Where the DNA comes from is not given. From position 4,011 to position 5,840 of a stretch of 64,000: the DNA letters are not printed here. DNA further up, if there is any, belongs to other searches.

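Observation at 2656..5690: Atypical ~500-aa, membrane-anchored members of the ferrochelatase superfamily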

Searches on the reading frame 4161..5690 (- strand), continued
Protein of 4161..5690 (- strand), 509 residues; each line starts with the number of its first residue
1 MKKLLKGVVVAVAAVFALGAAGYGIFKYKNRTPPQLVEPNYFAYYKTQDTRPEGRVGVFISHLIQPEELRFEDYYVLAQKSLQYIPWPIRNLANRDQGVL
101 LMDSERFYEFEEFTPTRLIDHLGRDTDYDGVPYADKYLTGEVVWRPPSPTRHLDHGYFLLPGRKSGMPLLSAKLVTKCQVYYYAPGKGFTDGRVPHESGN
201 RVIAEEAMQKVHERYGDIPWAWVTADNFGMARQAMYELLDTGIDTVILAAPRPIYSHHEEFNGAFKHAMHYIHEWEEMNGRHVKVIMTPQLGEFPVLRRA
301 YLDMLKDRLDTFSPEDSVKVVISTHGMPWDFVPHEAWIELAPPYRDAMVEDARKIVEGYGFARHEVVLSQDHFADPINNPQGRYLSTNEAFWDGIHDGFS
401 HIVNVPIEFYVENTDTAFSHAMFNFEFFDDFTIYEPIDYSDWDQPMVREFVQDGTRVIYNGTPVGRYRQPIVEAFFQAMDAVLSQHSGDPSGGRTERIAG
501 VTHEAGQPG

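Call 51: search_protein_families(library=pfam, proteins=[L002:13477-14637:+, L002:14642-15832:+, L002:16338-18080:+, L002:18081-18995:-, L002:15807-17012:-], max_evalue=0.001)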
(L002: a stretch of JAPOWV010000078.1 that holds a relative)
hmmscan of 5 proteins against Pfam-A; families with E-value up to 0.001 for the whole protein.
L002:13477-14637:+ (386 aa): 1 family
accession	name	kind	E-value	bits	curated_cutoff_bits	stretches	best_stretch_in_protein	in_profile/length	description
PF02687.27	FtsX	-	6.5e-11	42.8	25.5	1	263-378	3-119/120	FtsX-like permease C-terminal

L002:14642-15832:+ (396 aa): 2 families
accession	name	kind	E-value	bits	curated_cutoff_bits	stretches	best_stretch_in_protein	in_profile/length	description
PF02687.27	FtsX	-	3.7e-11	43.6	25.5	1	269-388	3-119/120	FtsX-like permease C-terminal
PF12704.14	MacB_PCD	-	8.9e-10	39.6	27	1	27-229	2-199/207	MacB-like periplasmic core domain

L002:16338-18080:+ (580 aa): 1 family
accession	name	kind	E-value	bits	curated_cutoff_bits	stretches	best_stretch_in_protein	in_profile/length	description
PF05960.17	DUF885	-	4.1e-78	264.7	32.4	1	57-570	1-532/532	Bacterial protein of unknown function (DUF885)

L002:18081-18995:- (304 aa): 2 families
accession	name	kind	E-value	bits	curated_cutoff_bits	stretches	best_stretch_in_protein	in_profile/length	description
PF00561.26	Abhydrolase_1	-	4.7e-11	43.3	25.8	1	55-287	2-238/245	alpha/beta hydrolase fold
PF12697.13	Abhydrolase_6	-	3.2e-08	34.9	26.3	1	56-283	1-200/217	Alpha/beta hydrolase family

L002:15807-17012:- (401 aa): 0 families

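Call 55: find_encoding_contigs(protein=P0141, flank=8000, max_places=3)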
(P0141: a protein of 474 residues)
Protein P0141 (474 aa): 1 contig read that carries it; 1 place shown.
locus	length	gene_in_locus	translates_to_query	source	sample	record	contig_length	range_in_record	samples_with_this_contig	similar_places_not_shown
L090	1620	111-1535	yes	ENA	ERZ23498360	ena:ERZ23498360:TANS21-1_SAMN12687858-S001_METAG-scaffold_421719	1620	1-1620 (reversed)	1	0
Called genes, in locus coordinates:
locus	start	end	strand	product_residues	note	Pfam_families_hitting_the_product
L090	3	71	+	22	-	?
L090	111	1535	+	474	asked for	PF00762:Ferrochelatase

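Call 56: find_encoding_contigs(protein=P0130, flank=8000, max_places=3)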
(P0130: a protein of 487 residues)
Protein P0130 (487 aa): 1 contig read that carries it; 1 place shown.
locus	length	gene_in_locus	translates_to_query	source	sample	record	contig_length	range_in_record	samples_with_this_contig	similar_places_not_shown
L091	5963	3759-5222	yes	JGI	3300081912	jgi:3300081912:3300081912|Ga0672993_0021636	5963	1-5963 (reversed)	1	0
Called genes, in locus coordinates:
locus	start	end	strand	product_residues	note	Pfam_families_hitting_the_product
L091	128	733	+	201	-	-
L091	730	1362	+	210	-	-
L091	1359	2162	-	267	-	PF06405:RCC_reductase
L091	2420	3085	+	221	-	PF00392:GntR, PF07729:FCD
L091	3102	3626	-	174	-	PF01613:Flavin_Reduct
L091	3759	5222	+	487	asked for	-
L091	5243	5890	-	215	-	PF01292:Ni_hydr_CYTB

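Call 57: find_encoding_contigs(protein=P0133, flank=8000, max_places=3)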
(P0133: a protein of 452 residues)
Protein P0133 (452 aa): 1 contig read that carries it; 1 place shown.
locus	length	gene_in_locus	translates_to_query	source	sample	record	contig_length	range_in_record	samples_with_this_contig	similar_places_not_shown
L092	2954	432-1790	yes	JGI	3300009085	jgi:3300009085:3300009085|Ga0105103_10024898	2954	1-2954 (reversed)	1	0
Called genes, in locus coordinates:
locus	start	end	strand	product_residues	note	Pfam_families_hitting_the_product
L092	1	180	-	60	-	?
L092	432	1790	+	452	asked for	PF00762:Ferrochelatase (faint)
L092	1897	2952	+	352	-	?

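Call 59: find_encoding_contigs(protein=P0131, flank=8000, max_places=3)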
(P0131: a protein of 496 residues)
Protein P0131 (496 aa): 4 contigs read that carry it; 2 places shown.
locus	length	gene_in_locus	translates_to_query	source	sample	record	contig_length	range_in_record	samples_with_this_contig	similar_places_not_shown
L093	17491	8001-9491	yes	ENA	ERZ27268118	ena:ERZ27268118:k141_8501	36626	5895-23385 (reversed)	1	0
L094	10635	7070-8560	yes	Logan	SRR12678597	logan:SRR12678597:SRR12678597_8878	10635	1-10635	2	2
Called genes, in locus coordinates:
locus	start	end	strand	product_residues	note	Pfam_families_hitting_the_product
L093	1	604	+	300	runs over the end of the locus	PF01963:TraB_PrgY_gumN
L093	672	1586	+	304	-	PF00085:Thioredoxin, PF00578:AhpC-TSA (weak), PF13098:Thioredoxin_2 (weak), PF07719:TPR_2 (faint), PF13428:TPR_14 (faint), PF13432:TPR_16 (faint), PF14559:TPR_19, PF14561:TPR_20, +1 more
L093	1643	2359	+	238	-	PF02190:LON_substr_bdg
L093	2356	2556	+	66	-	PF03966:Trm112p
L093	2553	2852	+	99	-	PF06155:GBBH-like_N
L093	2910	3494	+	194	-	PF03350:UPF0114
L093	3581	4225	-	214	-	-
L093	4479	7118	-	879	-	PF07715:Plug, PF00593:TonB_dep_Rec_b-barrel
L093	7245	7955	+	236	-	-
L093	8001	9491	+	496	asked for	-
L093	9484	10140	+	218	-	PF01292:Ni_hydr_CYTB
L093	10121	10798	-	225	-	PF03379:CcmB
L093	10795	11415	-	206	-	PF02463:SMC_N (faint), PF00005:ABC_tran, PF13304:AAA_21 (faint)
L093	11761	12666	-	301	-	PF14338:Mrr_N, PF04471:Mrr_cat, PF22722:NA-iREase1, PF13156:Mrr_cat_2 (weak)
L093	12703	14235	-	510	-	PF01039:Carboxyl_trans, PF03255:ACCA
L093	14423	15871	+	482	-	PF00180:Iso_dh, PF18324:Isocitrate_DH_C_bact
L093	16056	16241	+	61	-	-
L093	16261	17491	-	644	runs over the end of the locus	PF16177:ACAS_N, PF00501:AMP-binding, PF13193:AMP-binding_C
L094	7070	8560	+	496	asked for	-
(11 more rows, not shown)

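Call 60: find_encoding_contigs(protein=P0132, flank=8000, max_places=3)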
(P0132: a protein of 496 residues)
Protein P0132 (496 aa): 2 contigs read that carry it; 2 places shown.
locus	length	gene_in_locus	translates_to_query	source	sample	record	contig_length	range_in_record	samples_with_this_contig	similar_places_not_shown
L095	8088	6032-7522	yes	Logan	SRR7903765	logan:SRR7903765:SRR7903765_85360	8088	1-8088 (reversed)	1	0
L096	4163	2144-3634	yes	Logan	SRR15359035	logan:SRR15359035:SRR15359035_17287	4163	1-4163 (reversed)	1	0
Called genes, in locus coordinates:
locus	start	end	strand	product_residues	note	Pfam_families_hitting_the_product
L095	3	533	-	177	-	?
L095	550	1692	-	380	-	PF00355:Rieske, PF19112:VanA_C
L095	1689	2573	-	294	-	PF08450:SGL (faint)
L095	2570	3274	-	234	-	PF00440:TetR_N (weak)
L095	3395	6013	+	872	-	PF07715:Plug, PF00593:TonB_dep_Rec_b-barrel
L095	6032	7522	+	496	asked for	PF00762:Ferrochelatase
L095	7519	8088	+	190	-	?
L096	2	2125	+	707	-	?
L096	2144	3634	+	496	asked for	PF00762:Ferrochelatase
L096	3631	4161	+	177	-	?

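Call 61: search_protein_families(library=ncbifam, proteins=[L093:4479-7118:-, L095:3395-6013:+, L087:5783-8170:-, L093:9484-10140:+, L093:7245-7955:+, L091:1359-2162:-, L091:3102-3626:-, L091:128-733:+, L091:730-1362:+], max_evalue=0.001)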
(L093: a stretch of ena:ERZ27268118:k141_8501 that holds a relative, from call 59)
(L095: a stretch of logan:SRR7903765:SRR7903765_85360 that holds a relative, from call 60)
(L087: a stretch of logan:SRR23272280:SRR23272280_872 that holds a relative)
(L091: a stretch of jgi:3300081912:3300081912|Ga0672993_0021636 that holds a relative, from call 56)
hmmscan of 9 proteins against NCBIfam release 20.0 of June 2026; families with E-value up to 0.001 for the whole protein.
L093:4479-7118:- (879 aa): 26 families (the best 25 are shown)
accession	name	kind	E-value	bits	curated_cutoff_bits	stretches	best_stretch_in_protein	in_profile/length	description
TIGR01783.1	TonB-siderophor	subfamily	1.1e-42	146.6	223.5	2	593-836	401-619/649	TonB-dependent siderophore receptor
TIGR01785.1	TonB-hemin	subfamily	2.5e-27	95.6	316.85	2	45-176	2-129/677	TonB-dependent heme/hemoglobin receptor family protein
NF047944.1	FoxamRcptFoxA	equivalog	2.8e-19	68.9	1300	2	11-209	8-195/697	ferrioxamine B receptor FoxA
TIGR01786.1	TonB-hemlactrns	subfamily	3.6e-19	68.6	323.75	2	46-175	2-133/719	TonB-dependent hemoglobin/transferrin/lactoferrin family receptor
NF010010.0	PRK13483.1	equivalog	3.8e-19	68.1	927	1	23-178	12-165/660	ligand-gated channel protein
NF007465.0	PRK10044.1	equivalog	4.1e-18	64.9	803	2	612-733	499-610/726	ferrichrome porin FhuA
NF007349.0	PRK09840.1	equivalog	4.8e-18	64.5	686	2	15-203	24-201/760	catecholate siderophore receptor Fiu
TIGR01779.1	TonB-B12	equivalog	1.7e-17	63.2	599.7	1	25-277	10-258/614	TonB-dependent vitamin B12 receptor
NF010651.0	PRK14050.1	equivalog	3.3e-17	61.9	884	2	49-183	67-193/730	TonB-dependent siderophore receptor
NF010011.0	PRK13484.1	equivalog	1.7e-16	59.6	1197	2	34-187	20-173/682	IreA family TonB-dependent siderophore receptor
NF010038.0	PRK13513.1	equivalog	1.3e-15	57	942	1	21-179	12-168/659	ligand-gated channel protein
NF041535.1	TonB_rec_PqqU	equivalog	1.3e-13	50.2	1200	1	600-836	422-642/676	TonB-dependent receptor PqqU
NF050067.1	TonBEntbctnRecCfrA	equivalog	6.5e-13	47.9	1200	1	39-177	21-159/698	TonB-dependent ferric enterobactin receptor CfrA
NF007478.2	PRK10064.1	equivalog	5.3e-12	44.8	745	1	15-177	11-159/663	catecholate siderophore receptor CirA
NF007926.1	PRK10641.1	equivalog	2.4e-10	39.6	836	1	22-179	7-157/617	TonB-dependent vitamin B12 receptor BtuB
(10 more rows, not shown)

L095:3395-6013:+ (872 aa): 27 families (the best 25 are shown)
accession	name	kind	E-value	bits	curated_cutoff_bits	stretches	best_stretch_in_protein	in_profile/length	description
TIGR01783.1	TonB-siderophor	subfamily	9.1e-59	199.7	223.5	3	65-235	1-163/649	TonB-dependent siderophore receptor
TIGR01785.1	TonB-hemin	subfamily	6.1e-32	110.9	316.85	2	50-218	2-172/677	TonB-dependent heme/hemoglobin receptor family protein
TIGR01786.1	TonB-hemlactrns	subfamily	6.1e-27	94.3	323.75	2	51-183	2-136/719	TonB-dependent hemoglobin/transferrin/lactoferrin family receptor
NF010010.0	PRK13483.1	equivalog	6.4e-21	74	927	2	48-184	32-166/660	ligand-gated channel protein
NF053590.1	TonB_dep_TOL0244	equivalog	2.7e-19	69.2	645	2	50-200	11-159/604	TOL_0244 family TonB-dependent receptor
TIGR01779.1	TonB-B12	equivalog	4.6e-19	68.4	599.7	1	49-248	28-219/614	TonB-dependent vitamin B12 receptor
NF010038.0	PRK13513.1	equivalog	1.2e-18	67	942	2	48-195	34-179/659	ligand-gated channel protein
NF047944.1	FoxamRcptFoxA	equivalog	4.7e-18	64.8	1300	1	65-226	53-209/697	ferrioxamine B receptor FoxA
NF007349.0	PRK09840.1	equivalog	1.1e-17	63.4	686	2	145-239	139-232/760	catecholate siderophore receptor Fiu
NF007926.1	PRK10641.1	equivalog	2.3e-17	62.8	836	1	49-254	27-225/617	TonB-dependent vitamin B12 receptor BtuB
NF007478.2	PRK10064.1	equivalog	3e-16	58.8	745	1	42-195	23-172/663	catecholate siderophore receptor CirA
NF010011.0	PRK13484.1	equivalog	7.1e-15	54.3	1197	1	51-220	32-205/682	IreA family TonB-dependent siderophore receptor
NF007465.0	PRK10044.1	equivalog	2.5e-14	52.4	803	2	54-184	67-190/726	ferrichrome porin FhuA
NF050067.1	TonBEntbctnRecCfrA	equivalog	3.2e-13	48.9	1200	1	51-233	28-218/698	TonB-dependent ferric enterobactin receptor CfrA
NF010651.0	PRK14050.1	equivalog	1.7e-11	43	884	1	55-183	68-188/730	TonB-dependent siderophore receptor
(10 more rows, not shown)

L087:5783-8170:- (795 aa): 23 families
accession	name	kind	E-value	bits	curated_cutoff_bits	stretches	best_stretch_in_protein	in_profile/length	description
TIGR01783.1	TonB-siderophor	subfamily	6.3e-43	147.3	223.5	3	43-207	1-161/649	TonB-dependent siderophore receptor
TIGR01785.1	TonB-hemin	subfamily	5.9e-22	77.9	316.85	2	28-156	2-131/677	TonB-dependent heme/hemoglobin receptor family protein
TIGR01779.1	TonB-B12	equivalog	1e-18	67.3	599.7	1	2-185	3-185/614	TonB-dependent vitamin B12 receptor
NF010651.0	PRK14050.1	equivalog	6.3e-16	57.6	884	1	33-159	68-191/730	TonB-dependent siderophore receptor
NF010010.0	PRK13483.1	equivalog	1.6e-15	56.2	927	1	12-189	20-204/660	ligand-gated channel protein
NF010038.0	PRK13513.1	equivalog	2e-15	56.4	942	1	6-198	14-215/659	ligand-gated channel protein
NF007478.2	PRK10064.1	equivalog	2e-15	56.1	745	1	10-198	13-208/663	catecholate siderophore receptor CirA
NF007926.1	PRK10641.1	equivalog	5.7e-13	48.3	836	1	4-172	4-170/617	TonB-dependent vitamin B12 receptor BtuB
NF010011.0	PRK13484.1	equivalog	6.1e-13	47.9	1197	1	11-190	15-202/682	IreA family TonB-dependent siderophore receptor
NF007465.0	PRK10044.1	equivalog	8.4e-12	44.1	803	1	32-189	67-222/726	ferrichrome porin FhuA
NF050067.1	TonBEntbctnRecCfrA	equivalog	1.6e-11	43.3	1200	1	25-189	24-199/698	TonB-dependent ferric enterobactin receptor CfrA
NF047944.1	FoxamRcptFoxA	equivalog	5e-11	41.6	1300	1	28-197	38-206/697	ferrioxamine B receptor FoxA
NF010650.0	PRK14049.1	equivalog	8.9e-11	40.7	904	1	33-195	71-230/729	ferrioxamine B receptor precursor protein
TIGR01786.1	TonB-hemlactrns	subfamily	2.3e-10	39.5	323.75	1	29-156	2-136/719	TonB-dependent hemoglobin/transferrin/lactoferrin family receptor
NF041535.1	TonB_rec_PqqU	equivalog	3.7e-10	38.8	1200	0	101-156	74-132/676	TonB-dependent receptor PqqU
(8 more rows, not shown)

L093:9484-10140:+ (218 aa): 1 family
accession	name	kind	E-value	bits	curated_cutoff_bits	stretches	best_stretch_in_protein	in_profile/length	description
NF008566.0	PRK11513.1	equivalog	8.8e-13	48.4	170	1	14-176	11-172/176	cytochrome b561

L093:7245-7955:+ (236 aa): 0 families

L091:1359-2162:- (267 aa): 0 families

L091:3102-3626:- (174 aa): 7 families
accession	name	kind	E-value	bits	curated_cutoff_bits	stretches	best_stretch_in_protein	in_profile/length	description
NF045919.1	HphnlacHdxRed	equivalog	1.7e-34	119.4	340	1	8-160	3-154/309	p-hydroxyphenylacetate 3-hydroxylase reductase component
NF052639.1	FlvnRedFerAPor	equivalog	8.1e-33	113.3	260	1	11-163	3-154/158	flavin reductase FerA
NF042921.1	HpaC_Thermus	equivalog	5.4e-29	101.1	200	1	13-158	3-143/150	4-hydroxyphenylacetate 3-monooxygenase reductase subunit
NF045630.1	monooxsub_HsaB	equivalog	3.2e-26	92.3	230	1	10-169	5-164/186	3-hydroxy-9,10-secoandrosta-1,3,5(10)-triene-9,17-dione monooxygenase reductase subunit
NF045733.1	StyMonoxStyB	equivalog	6.9e-26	91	200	1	13-160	2-145/150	styrene monooxygenase NADH-dependent flavin reductase subunit StyB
TIGR03615.1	RutF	equivalog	8e-17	61.7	254.75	1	12-158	3-150/156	NADH-dependent FMN reductase RutF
TIGR02296.1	HpaC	equivalog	6.9e-09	35.9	205.95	1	15-144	1-133/154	4-hydroxyphenylacetate 3-monooxygenase, reductase component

L091:128-733:+ (201 aa): 0 families

L091:730-1362:+ (210 aa): 0 families

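Call 62: search_protein_families(library=pfam, proteins=[L095:7519-8088:+, L096:3631-4161:+, L093:7245-7955:+, L091:128-733:+, L091:730-1362:+, L091:1359-2162:-, L093:3581-4225:-, L096:2-2125:+], max_evalue=0.01)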
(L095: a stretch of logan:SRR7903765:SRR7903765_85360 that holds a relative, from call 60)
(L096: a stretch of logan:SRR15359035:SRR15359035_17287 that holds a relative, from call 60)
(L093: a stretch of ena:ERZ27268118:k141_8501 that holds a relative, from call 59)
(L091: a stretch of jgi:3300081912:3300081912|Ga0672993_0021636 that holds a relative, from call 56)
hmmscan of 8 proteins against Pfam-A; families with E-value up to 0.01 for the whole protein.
L095:7519-8088:+ (190 aa): 1 family
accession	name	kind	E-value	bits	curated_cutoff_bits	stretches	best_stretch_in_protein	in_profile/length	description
PF07690.21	MFS_1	-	9.4e-14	51.5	33.4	1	23-175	1-149/347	Major Facilitator Superfamily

L096:3631-4161:+ (177 aa): 1 family
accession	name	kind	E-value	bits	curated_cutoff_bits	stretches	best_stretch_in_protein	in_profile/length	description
PF07690.21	MFS_1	-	4.2e-14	52.7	33.4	1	23-174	1-148/347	Major Facilitator Superfamily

L093:7245-7955:+ (236 aa): 3 families
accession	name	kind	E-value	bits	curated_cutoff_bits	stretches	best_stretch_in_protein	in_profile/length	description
PF00440.29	TetR_N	-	7.1e-05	23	24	1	40-72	7-39/47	Bacterial regulatory proteins, tetR family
PF17918.6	TetR_C_15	-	0.0037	18.3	26.8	1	108-173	4-68/108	Tetracyclin repressor-like, C-terminal domain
PF17932.6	TetR_C_24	-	0.0045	17.7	26.4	1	105-159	3-58/114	Tetracyclin repressor-like, C-terminal domain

L091:128-733:+ (201 aa): 0 families

L091:730-1362:+ (210 aa): 0 families

L091:1359-2162:- (267 aa): 1 family
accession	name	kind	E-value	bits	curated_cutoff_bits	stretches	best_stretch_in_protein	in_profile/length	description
PF06405.16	RCC_reductase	-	8.5e-17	61.6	24.9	1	33-255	8-250/253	Red chlorophyll catabolite reductase (RCC reductase)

L093:3581-4225:- (214 aa): 0 families

L096:2-2125:+ (707 aa): 2 families
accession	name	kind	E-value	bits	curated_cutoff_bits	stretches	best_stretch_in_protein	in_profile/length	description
PF00593.30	TonB_dep_Rec_b-barrel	-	3.1e-40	139.8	27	1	189-662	58-436/436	TonB dependent receptor-like, beta-barrel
PF14905.12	OMP_b-brl_3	-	8.8e-06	25.4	27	1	410-544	160-300/408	Outer membrane protein beta-barrel family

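Call 67: find_encoding_contigs(protein=P0007, flank=6000, max_places=3)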
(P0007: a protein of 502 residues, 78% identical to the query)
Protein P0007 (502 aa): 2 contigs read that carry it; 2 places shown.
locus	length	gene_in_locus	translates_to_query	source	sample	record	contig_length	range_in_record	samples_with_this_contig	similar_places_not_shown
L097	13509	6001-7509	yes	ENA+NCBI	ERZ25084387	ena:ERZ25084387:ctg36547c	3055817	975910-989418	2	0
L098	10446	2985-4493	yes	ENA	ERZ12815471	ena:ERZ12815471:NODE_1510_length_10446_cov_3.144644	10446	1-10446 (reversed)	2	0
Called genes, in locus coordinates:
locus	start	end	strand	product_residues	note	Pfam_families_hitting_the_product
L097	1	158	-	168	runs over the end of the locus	PF00903:Glyoxalase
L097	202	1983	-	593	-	PF03190:Thioredox_DsbH, PF13899:Thioredoxin_7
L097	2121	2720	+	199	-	PF07638:Sigma70_ECF, PF04542:Sigma70_r2, PF08281:Sigma70_r4_2, PF04545:Sigma70_r4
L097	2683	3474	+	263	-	PF10099:RskA_C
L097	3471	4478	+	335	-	PF00561:Abhydrolase_1, PF03096:Ndr (weak), PF12146:Hydrolase_4, PF12697:Abhydrolase_6, PF07859:Abhydrolase_3 (faint)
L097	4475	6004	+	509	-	PF00762:Ferrochelatase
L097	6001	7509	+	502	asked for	PF00762:Ferrochelatase (weak)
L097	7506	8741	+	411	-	PF25919:BSH_CusB (faint), PF25917:BSH_RND (weak), PF25973:BSH_CzcB (weak), PF25954:Beta-barrel_RND_2, PF25967:RND-MFP_C (weak), PF25975:CzcB_C, PF25989:YknX_C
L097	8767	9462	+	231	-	PF00005:ABC_tran, PF13304:AAA_21 (faint)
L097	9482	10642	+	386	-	PF02687:FtsX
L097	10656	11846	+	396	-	PF12704:MacB_PCD, PF02687:FtsX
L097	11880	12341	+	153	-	PF01322:Cytochrom_C_2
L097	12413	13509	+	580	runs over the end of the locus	PF05960:DUF885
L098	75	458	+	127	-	PF10099:RskA_C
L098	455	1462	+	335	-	PF00561:Abhydrolase_1, PF03096:Ndr (weak), PF12146:Hydrolase_4, PF12697:Abhydrolase_6, PF07859:Abhydrolase_3 (faint)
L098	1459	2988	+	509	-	PF00762:Ferrochelatase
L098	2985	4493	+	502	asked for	PF00762:Ferrochelatase (weak)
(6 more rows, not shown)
